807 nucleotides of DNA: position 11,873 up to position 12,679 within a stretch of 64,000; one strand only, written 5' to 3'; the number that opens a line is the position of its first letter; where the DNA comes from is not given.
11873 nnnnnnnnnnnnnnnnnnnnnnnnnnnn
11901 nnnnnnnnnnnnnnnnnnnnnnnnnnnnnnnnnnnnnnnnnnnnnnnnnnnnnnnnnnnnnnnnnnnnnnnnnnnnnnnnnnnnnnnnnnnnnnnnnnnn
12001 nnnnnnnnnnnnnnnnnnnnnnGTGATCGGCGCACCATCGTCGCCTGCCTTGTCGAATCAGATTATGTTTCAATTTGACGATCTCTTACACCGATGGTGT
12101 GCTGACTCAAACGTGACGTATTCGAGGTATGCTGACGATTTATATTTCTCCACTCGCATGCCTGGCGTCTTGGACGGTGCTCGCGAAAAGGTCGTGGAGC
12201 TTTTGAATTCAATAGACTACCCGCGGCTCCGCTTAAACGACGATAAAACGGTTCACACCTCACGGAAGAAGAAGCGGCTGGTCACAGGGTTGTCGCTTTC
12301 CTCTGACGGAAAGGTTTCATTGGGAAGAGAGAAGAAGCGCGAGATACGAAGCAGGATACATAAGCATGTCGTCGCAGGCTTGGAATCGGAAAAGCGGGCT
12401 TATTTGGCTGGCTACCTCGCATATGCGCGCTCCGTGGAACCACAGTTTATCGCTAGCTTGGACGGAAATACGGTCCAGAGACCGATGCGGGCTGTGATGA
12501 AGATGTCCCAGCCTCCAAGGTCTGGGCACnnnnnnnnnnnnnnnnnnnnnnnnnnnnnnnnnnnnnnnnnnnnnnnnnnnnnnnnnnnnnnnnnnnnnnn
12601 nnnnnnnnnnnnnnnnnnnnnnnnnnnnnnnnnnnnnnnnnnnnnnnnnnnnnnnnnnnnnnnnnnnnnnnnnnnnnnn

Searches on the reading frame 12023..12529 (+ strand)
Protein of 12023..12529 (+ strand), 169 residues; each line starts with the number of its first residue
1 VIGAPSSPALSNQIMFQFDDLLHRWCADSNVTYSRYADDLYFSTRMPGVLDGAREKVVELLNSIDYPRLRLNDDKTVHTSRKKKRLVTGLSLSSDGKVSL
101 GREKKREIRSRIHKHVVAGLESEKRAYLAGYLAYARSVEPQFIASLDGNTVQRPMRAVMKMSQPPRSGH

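Call 9: search_protein_families(library=pfam, proteins=[window:12023-12529:+], max_evalue=0.1)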
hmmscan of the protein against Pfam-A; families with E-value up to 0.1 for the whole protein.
window:12023-12529:+ (169 aa): 1 family
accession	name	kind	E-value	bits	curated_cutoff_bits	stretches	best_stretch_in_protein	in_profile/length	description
PF00078.32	RVT_1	-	1.9e-09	38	29.6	1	3-90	122-203/205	Reverse transcriptase (RNA-dependent DNA polymerase)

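Call 10: search_protein_families(library=padloc, proteins=[window:12023-12529:+], max_evalue=0.1)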
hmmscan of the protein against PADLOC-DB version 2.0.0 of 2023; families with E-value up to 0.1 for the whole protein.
window:12023-12529:+ (169 aa): 61 families (the best 25 are shown)
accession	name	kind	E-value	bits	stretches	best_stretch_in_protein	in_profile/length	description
PDLC02939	RT_II-A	-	3.6e-60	202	1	2-159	145-302/304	-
PDLC02936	RT_I-A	-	6.9e-51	171.3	1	2-157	148-303/308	-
PDLC02941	RT_II-A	-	3.5e-31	106.5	1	3-144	153-287/309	-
PDLC02937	RT_I-B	-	2.4e-27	94.1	1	2-146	145-298/316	-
PDLC02944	RT_III-A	-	4.2e-27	93.5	1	3-146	208-361/597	-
PDLC02940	RT_II-A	-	9.2e-27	91.8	1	3-140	324-455/477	-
PDLC02943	RT_III-A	-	9.6e-26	88.4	1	3-138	162-301/322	-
PDLC03739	RT_Ec107-like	-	1e-24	85.4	1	3-123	150-263/307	retron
PDLC02956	RT_XIII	-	3.2e-23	80.5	1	3-147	275-417/469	-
PDLC02945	RT_III-A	-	5.3e-22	76.4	1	3-140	205-345/362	-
PDLC02955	RT_X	-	1.2e-21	75.3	1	3-140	137-270/272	-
PDLC02961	RT-TIR_XII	-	1.3e-21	75.1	1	3-131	158-289/475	single gene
PDLC02962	RT-TIR_XII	-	2.7e-21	74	1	3-128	156-284/478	single gene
PDLC02959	RT-Protease_XI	-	5.2e-21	73.1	1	3-136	149-287/510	single gene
PDLC02942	RT_III-A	-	5.7e-21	73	1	3-122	182-294/341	-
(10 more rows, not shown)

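Call 44: search_protein_families(library=ncbifam, proteins=[window:12023-12529:+], max_evalue=0.001)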
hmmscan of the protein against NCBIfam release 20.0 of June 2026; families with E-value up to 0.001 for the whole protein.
window:12023-12529:+ (169 aa): 5 families
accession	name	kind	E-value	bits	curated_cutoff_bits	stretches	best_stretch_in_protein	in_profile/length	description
NF038233.2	retron_St85_RT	exception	8.1e-52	176.3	235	1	2-147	140-285/289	retron St85 family RNA-directed DNA polymerase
NF038237.1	retron_Ec67_fus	exception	4.3e-17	61.8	450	1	3-121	164-288/572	retron Ec67 family RNA-directed DNA polymerase/endonuclease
NF042941.1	Retron_TIR_antiphage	equivalog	1.4e-14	53.7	600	1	3-127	143-277/464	TIR domain-containing anti-phage reverse transcriptase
NF041746.1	Drt2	equivalog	3.1e-08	33.2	390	1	3-82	227-302/416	antiviral reverse transcriptase Drt2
TIGR04416.1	group_II_RT_mat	equivalog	4e-07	29.5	300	1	3-91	183-264/353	group II intron reverse transcriptase/maturase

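Call 64: list_cluster_members(proteins=[P0121, window:12023-12529:+, window:10679-11266:+])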
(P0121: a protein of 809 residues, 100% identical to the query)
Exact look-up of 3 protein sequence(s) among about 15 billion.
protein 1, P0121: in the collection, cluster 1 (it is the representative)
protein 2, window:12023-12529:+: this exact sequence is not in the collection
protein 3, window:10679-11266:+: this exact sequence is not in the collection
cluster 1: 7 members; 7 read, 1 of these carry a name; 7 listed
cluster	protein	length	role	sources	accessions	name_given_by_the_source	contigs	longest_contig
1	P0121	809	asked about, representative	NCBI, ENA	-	-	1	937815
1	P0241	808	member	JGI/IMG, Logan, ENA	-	phenylalanyl-tRNA synthetase beta chain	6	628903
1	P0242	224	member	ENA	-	-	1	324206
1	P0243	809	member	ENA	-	-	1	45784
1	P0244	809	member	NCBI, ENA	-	-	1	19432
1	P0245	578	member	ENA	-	-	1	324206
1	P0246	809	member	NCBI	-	-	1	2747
